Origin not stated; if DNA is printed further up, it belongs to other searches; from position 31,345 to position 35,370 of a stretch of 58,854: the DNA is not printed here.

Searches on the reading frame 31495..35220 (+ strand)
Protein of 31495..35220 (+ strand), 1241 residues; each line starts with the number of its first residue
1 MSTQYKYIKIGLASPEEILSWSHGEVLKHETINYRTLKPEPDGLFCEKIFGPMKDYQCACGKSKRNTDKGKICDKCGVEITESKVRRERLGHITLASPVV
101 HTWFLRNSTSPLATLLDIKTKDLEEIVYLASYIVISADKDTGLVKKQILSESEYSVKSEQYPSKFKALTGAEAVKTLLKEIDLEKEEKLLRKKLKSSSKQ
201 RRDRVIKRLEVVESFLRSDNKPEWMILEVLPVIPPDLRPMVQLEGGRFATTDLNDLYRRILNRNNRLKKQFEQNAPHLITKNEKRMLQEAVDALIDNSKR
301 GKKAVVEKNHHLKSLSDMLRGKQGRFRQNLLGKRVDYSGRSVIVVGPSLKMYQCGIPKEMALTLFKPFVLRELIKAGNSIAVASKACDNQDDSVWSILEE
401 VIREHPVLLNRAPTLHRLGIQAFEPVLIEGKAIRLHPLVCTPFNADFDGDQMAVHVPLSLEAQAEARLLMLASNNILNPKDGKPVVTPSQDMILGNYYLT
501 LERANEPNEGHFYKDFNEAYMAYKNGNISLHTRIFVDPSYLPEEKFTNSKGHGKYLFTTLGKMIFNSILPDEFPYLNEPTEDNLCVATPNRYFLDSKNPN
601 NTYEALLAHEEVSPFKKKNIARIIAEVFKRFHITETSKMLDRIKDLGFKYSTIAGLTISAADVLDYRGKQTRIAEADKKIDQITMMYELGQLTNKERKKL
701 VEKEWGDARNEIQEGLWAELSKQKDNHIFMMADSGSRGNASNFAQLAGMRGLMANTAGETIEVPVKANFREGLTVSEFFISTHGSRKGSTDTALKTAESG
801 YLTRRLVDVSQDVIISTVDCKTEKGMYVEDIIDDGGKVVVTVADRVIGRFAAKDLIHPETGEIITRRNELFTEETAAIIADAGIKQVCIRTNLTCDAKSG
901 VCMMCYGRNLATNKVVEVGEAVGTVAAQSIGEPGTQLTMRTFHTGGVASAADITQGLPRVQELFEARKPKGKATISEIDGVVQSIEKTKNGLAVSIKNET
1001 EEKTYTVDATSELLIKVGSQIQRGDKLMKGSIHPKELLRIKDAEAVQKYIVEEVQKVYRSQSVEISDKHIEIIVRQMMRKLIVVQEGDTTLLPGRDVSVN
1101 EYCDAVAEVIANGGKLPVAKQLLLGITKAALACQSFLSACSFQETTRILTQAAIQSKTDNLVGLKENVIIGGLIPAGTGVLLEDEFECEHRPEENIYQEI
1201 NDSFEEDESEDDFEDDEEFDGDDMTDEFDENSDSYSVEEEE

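Call 7: search_protein_families(library=pfam, proteins=[window:31495-35220:+], max_evalue=0.001)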
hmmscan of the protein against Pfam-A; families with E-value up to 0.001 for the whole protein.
window:31495-35220:+ (1241 aa): 5 families
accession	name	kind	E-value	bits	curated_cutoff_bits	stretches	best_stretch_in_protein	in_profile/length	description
PF04997.17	RNA_pol_Rpb1_1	-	3.4e-80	270.2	39.7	1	6-330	5-312/312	RNA polymerase Rpb1, domain 1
PF04998.22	RNA_pol_Rpb1_5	-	5.3e-59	200.3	28.5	1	772-1129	1-262/267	RNA polymerase Rpb1, domain 5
PF00623.25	RNA_pol_Rpb1_2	-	2.2e-39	135.8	25.3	2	390-471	81-165/166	RNA polymerase Rpb1, domain 2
PF04983.23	RNA_pol_Rpb1_3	-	4e-35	121.5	28.9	1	475-663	1-162/162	RNA polymerase Rpb1, domain 3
PF05000.22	RNA_pol_Rpb1_4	-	2.1e-15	57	24.8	1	693-764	2-101/107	RNA polymerase Rpb1, domain 4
